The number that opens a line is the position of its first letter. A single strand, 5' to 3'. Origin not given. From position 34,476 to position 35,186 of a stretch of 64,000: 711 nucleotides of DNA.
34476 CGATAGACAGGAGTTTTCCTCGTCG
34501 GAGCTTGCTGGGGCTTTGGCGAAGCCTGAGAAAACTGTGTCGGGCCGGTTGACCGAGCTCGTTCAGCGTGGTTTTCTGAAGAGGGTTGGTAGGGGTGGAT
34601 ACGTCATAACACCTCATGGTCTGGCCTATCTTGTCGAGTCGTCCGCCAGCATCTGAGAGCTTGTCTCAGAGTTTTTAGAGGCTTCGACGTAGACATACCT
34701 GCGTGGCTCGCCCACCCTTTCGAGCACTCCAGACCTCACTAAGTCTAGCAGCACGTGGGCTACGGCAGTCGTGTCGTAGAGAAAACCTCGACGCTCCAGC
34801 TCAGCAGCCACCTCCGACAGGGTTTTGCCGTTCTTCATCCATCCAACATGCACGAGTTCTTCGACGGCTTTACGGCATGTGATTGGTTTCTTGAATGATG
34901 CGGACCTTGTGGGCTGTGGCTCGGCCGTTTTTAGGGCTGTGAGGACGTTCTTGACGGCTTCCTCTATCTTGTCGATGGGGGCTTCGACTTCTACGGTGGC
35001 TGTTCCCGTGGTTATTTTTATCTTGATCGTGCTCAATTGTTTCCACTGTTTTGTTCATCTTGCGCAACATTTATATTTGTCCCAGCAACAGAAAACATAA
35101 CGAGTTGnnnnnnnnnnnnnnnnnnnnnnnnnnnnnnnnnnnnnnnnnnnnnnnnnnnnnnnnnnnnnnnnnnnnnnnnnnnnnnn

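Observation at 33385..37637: Candidate uncharacterised module: three paralogous small wHTH proteins wired to a second NurA-HerA nuclease/ATPase pair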

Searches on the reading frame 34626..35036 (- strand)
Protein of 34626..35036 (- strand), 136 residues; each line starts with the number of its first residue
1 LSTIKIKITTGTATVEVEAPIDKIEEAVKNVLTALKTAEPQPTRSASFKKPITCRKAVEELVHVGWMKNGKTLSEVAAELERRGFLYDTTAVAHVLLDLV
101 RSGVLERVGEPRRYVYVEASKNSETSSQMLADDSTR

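Call 3: search_protein_families(library=pfam, proteins=[window:34626-35036:-], max_evalue=0.1)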
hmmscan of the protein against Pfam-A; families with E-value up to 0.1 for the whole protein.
window:34626-35036:- (136 aa): 2 families
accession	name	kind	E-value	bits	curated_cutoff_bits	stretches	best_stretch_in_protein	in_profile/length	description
PF13463.12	HTH_27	-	0.00081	20.1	22.2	1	61-120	9-65/68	Winged helix DNA-binding domain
PF03965.22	Penicillinase_R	-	0.00083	20.1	22.6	1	60-129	7-75/115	Penicillinase repressor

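Call 9: search_protein_families(library=padloc, proteins=[window:34626-35036:-], max_evalue=0.1)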
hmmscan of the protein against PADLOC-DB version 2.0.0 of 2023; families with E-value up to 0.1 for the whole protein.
window:34626-35036:- (136 aa): 0 families

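Call 10: search_protein_families(library=ncbifam, proteins=[window:34626-35036:-], max_evalue=0.1)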
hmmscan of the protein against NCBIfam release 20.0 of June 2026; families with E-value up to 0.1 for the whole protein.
window:34626-35036:- (136 aa): 1 family
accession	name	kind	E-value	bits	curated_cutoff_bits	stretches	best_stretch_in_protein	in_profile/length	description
TIGR02698.1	CopY_TcrY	equivalog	0.0012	19.1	121.95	1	60-128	8-75/130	CopY/TcrY family copper transport repressor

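Call 44: find_homologous_proteins(query=A7, max_evalue=0.001)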
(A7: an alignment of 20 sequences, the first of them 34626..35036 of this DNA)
Query A7 (20 sequences) (136 aa, profile of the alignment): 2236 proteins with E <= 0.001 among 5751 candidates; the best 120 are listed.
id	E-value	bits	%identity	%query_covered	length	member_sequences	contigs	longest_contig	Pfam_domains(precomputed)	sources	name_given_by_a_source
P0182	7.0e-53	196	51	95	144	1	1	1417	-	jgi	-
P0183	4.7e-52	193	67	100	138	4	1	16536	-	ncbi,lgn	ncbi:MAG: hypothetical protein QXF95_06825 [Candidatus Caldarchaeum sp.]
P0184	1.2e-51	192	69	100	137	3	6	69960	-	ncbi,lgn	ncbi:MAG: hypothetical protein QXR26_02780 [Candidatus Caldarchaeum sp.]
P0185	1.8e-51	192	53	85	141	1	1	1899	-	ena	-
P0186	2.7e-51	191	65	85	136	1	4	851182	-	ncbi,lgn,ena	ncbi:MAG: hypothetical protein QXE96_07155 [Candidatus Caldarchaeum sp.]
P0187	3.5e-51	191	62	100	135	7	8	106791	-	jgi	-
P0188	3.5e-51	191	52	85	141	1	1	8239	-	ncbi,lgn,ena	-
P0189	7.8e-51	190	99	100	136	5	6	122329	-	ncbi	ncbi:MAG: hypothetical protein QXX19_00585 [Candidatus Caldarchaeum sp.]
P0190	8.9e-51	189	50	94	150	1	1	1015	-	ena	-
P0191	1.2e-50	189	36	85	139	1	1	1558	-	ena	-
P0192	1.2e-50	189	36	85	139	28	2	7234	-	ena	-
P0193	1.3e-50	189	64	100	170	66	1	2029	-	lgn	-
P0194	1.7e-50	188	51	83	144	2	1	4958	-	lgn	-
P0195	1.8e-50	188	60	93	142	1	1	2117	-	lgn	-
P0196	2.1e-50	188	44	87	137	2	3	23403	-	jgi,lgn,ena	-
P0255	2.2e-48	182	39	85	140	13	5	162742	-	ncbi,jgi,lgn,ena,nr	ncbi:hypothetical protein J7K06_00195 [Candidatus Bathyarchaeota archaeon]|nr:hypothetical protein [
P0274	4.8e-48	180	42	88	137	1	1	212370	-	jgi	-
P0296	1.0e-47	179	52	83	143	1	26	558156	-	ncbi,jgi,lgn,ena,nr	ncbi:MAG: hypothetical protein LZ158_05845 [Thaumarchaeota archaeon]|jgi:hypothetical protein|nr:hyp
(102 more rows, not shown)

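Call 50: search_solved_structures(query=A8, max_evalue=1, show_alignments=1)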
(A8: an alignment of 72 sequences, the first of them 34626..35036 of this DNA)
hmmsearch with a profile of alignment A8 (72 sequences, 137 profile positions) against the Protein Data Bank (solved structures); distinct sequences matched with E-value up to 1: 5.
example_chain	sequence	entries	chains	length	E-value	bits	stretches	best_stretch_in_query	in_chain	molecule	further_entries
7fse_A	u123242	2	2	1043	0.052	16.7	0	48-98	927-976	Reverse gyrase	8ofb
1up4_A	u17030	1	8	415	0.33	14.1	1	72-109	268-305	6-PHOSPHO-BETA-GLUCOSIDASE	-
1up6_A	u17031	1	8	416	0.33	14.1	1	72-109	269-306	6-PHOSPHO-BETA-GLUCOSIDASE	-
1up7_A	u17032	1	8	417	0.33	14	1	72-109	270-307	6-PHOSPHO-BETA-GLUCOSIDASE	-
7qca_LH0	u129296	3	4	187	0.51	13.5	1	11-74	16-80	60S ribosomal protein L9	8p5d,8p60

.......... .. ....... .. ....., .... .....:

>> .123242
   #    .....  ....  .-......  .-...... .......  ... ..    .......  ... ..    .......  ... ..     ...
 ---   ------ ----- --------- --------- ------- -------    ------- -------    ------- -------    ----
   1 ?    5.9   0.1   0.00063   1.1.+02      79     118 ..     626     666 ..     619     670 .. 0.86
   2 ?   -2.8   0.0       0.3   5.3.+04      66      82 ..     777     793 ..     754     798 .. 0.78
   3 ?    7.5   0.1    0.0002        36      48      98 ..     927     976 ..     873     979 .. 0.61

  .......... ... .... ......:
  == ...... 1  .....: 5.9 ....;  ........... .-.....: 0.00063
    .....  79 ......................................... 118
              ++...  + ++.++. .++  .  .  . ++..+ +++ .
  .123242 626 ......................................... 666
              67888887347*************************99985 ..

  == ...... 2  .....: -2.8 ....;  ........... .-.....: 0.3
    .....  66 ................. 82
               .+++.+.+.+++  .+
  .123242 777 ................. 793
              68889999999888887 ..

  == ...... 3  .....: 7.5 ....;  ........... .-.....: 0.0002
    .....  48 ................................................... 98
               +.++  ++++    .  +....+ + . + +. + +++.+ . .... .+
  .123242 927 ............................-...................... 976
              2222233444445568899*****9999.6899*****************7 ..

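Call 55: predict_structure(alignment_id=A8)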
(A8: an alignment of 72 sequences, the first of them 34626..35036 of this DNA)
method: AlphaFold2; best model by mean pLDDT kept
length: 136 residues; sequences in the alignment: 72
mean_pLDDT: 73.5   pTM: 0.51
mean pLDDT of the five models: 73.5, 70.9, 69.5, 69.5, 69.3
residues with pLDDT >= 90: 50; 70-90: 23; 50-70: 41; < 50: 22
segments of 3 or more residues with pLDDT < 50: 38-48, 123-130
pLDDT, mean of each block of 10 residues (from residue 1): 61 60 68 55 45 87 90 93 89 94 92 88 48 50
secondary structure, 60 per line:
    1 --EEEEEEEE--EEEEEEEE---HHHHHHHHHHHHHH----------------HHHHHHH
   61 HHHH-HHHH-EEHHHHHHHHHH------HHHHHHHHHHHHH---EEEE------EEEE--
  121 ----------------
elements in order: E3-10 E13-20 H24-37 H54-64 H66-69 H73-82 H89-101 E105-108 E115-118

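Call 61: fold_search(model_id=the predicted structure, library=pdb)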
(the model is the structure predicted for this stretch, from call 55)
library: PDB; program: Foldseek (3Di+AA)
matches with E <= 10: 1122; with E <= 0.001: 0
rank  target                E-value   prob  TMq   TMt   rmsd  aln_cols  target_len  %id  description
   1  2nyx_B                5.5e-03  1.00  0.36  0.34   9.7       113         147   16  Crystal structure of RV1404 from Mycobacterium tuberculosis (released 2006-12-05)
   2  5nbc_A                5.9e-03  1.00  0.47  0.49   4.8        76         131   16  Structure of Prokaryotic Transcription Factors (released 2018-05-16)
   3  2dqr_D                5.9e-03  1.00  0.37  0.43   7.6        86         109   17  Crystal structure of the replication terminator protein mutant RTP.E39K.R42Q (released 2007-05-29)
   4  1p6r_MODEL_1_A        6.6e-03  1.00  0.40  0.62   4.5        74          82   24  Solution structure of the DNA binding domain of the repressor BlaI. (released 2003-12-09)
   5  5nhk_A                7.9e-03  1.00  0.48  0.49   2.4        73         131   16  Structure of Ferric uptake regulator from francisella tularensis with Iron (released 2018-05-16)
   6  5nbc_B                8.4e-03  1.00  0.47  0.49   4.9        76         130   16  Structure of Prokaryotic Transcription Factors (released 2018-05-16)
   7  9fhl_c                8.4e-03  0.97  0.31  0.38  10.6       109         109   18  High-resolution cryo-EM structure of Saccharolobus solfataricus 30S ribosomal subunit bound to mRNA and initiator tRNA (released 2025-01-15)
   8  4ooi_B                9.0e-03  1.00  0.38  0.52  16.0       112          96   15  Reduced HlyU from Vibrio cholerae N16961 (released 2014-12-31)
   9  5nhk_B                1.0e-02  1.00  0.46  0.48   5.0        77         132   18  Structure of Ferric uptake regulator from francisella tularensis with Iron (released 2018-05-16)
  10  4k2e_A                1.1e-02  1.00  0.38  0.52  15.6       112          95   15  HlyU from Vibrio cholerae N16961 (released 2014-04-30)
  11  2w57_A                1.3e-02  1.00  0.46  0.48   3.0        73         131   16  Crystal structure of the Vibrio cholerae ferric uptake regulator (Fur) reveals structural rearrangement of the DNA-bin (released 2009-01-20)
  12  3jth_A                1.4e-02  1.00  0.38  0.52  15.3       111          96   15  Crystal structure of a transcriptional regulator HlyU from Vibrio vulnificus CMCP6 (released 2010-03-16)
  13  2o03                  1.5e-02  1.00  0.44  0.47   1.9        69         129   25  Crystal structure of FurB from M. tuberculosis- a Zinc uptake regulator (released 2007-02-13)
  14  6h1c_A                1.6e-02  1.00  0.45  0.46   8.6        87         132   20  Structure of Ferric uptake regulator from Pseudomonas aeruginosa with manganese. (released 2019-07-31)
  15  1okr_B                1.8e-02  1.00  0.41  0.45   8.6        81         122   15  Three-dimensional structure of S.aureus methicillin-resistance regulating transcriptional repressor MecI. (released 2003-10-09)
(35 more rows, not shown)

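Call 80: search_protein_families(library=pfam, alignment_id=A8, max_evalue=0.01)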
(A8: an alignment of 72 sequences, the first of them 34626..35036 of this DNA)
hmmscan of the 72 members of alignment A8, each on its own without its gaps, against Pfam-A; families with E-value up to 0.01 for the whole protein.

A. member 1, window:34626-35036:- (136 aa): 2 families
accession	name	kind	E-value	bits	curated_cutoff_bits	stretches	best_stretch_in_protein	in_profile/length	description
PF13463.12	HTH_27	-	0.00081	20.1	22.2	1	61-120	9-65/68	Winged helix DNA-binding domain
PF03965.22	Penicillinase_R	-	0.00083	20.1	22.6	1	60-129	7-75/115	Penicillinase repressor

B. families by the number of members that match (of 72 scanned): 11 families
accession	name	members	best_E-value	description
PF03965.22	Penicillinase_R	35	0.00012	Penicillinase repressor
PF13463.12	HTH_27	9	0.00081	Winged helix DNA-binding domain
PF02334.22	RTP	3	0.0063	Replication terminator protein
PF22794.1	jr-ZPR1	2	0.00094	ZPR1 jelly-roll domain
PF08461.16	HTH_12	2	0.0057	Ribonuclease R winged-helix domain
PF19979.4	DUF6415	1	2.2e-05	Family of unknown function (DUF6415)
PF24654.2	CEP76_N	1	0.0017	CEP76 N-terminal domain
PF13338.12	AbiEi_4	1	0.0017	Transcriptional regulator, AbiEi antitoxin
PF17950.7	SpmSyn_N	1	0.0052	S-adenosylmethionine decarboxylase N -terminal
PF09875.14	DUF2102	1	0.0061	Uncharacterized protein conserved in archaea (DUF2102)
PF21933.2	MCM5_C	1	0.0068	MCM5, C-terminal domain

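Call 83: find_encoding_contigs(protein=P0296, flank=5000, max_places=2)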
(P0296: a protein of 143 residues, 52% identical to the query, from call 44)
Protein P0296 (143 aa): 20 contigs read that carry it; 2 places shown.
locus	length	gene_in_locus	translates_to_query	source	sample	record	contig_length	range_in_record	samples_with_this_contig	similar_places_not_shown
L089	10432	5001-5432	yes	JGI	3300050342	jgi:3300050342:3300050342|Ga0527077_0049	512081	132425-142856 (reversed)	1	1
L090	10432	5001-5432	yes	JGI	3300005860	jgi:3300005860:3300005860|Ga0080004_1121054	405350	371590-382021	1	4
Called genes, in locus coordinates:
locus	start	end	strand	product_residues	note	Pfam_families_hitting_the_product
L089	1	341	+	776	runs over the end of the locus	-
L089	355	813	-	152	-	-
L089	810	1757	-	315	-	PF17125:Methyltr_RsmF_N, PF22458:RsmF-B_ferredox (faint), PF01189:Methyltr_RsmB-F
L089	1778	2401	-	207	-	PF22175:Ogg-HhH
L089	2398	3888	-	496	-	PF01935:DUF87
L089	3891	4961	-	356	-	PF09376:NurA (faint)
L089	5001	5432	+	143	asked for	-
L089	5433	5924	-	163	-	-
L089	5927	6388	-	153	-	-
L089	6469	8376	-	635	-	PF02934:GatB_N, PF02938:GAD, PF02637:GatB_Yqey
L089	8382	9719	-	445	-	PF18195:GatD_N, PF00710:Asparaginase, PF17763:Asparaginase_C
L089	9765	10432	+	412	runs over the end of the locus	PF00155:Aminotran_1_2, PF01041:DegT_DnrJ_EryC1 (weak), PF01053:Cys_Met_Meta_PP (weak)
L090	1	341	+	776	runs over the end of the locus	-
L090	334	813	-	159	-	-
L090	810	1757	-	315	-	PF17125:Methyltr_RsmF_N, PF22458:RsmF-B_ferredox (faint), PF01189:Methyltr_RsmB-F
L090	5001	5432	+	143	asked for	-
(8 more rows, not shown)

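Call 84: find_encoding_contigs(protein=P0274, flank=5000, max_places=1)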
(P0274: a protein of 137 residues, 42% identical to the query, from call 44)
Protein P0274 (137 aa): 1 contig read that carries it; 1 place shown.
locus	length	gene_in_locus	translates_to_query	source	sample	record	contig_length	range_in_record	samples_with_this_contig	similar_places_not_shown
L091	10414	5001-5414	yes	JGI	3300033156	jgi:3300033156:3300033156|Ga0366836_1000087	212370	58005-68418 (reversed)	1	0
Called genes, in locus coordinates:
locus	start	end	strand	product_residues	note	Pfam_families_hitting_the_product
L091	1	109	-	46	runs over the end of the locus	-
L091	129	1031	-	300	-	PF01555:N6_N4_Mtase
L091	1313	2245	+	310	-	-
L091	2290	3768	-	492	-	PF01935:DUF87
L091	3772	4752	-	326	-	PF09376:NurA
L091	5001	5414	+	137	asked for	-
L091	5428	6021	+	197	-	PF27735:2-thiour_desulf_put, PF04463:2-thiour_desulf (weak)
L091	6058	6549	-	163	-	PF25212:HVO_A0114 (faint), PF25213:HVO_A0261_N (faint)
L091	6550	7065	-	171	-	PF25213:HVO_A0261_N (weak)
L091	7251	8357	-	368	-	PF01208:URO-D (weak)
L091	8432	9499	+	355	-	PF01658:Inos-1-P_synth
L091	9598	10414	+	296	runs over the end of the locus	PF02598:Methyltrn_RNA_3, PF14419:SPOUT_MTase_2 (faint)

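Call 85: find_encoding_contigs(protein=P0255, flank=5000, max_places=1)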
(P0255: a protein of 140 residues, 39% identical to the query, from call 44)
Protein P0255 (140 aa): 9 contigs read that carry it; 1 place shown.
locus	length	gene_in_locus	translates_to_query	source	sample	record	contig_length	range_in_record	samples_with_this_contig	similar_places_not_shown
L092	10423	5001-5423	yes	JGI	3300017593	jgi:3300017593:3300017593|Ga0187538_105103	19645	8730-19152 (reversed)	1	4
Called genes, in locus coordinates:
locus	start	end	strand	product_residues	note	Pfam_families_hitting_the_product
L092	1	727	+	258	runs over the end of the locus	PF00535:Glycos_transf_2, PF10111:Glyco_tranf_2_2, PF13641:Glyco_tranf_2_3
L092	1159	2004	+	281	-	PF24038:DUF7347, PF01022:HTH_5 (faint), PF12840:HTH_20 (weak)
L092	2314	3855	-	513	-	PF01935:DUF87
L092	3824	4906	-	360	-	-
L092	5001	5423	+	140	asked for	-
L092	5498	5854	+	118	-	-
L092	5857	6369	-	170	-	-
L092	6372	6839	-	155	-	-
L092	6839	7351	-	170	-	-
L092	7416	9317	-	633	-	PF02934:GatB_N, PF02938:GAD, PF02637:GatB_Yqey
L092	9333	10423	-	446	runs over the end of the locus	PF18195:GatD_N, PF00710:Asparaginase, PF17763:Asparaginase_C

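Call 88: search_dna_similar(query=window:34626-35036:-, collection=plasmids, mode=protein, max_evalue=0.001, max_rows=10)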
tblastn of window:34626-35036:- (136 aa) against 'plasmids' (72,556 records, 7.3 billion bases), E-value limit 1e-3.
No match.
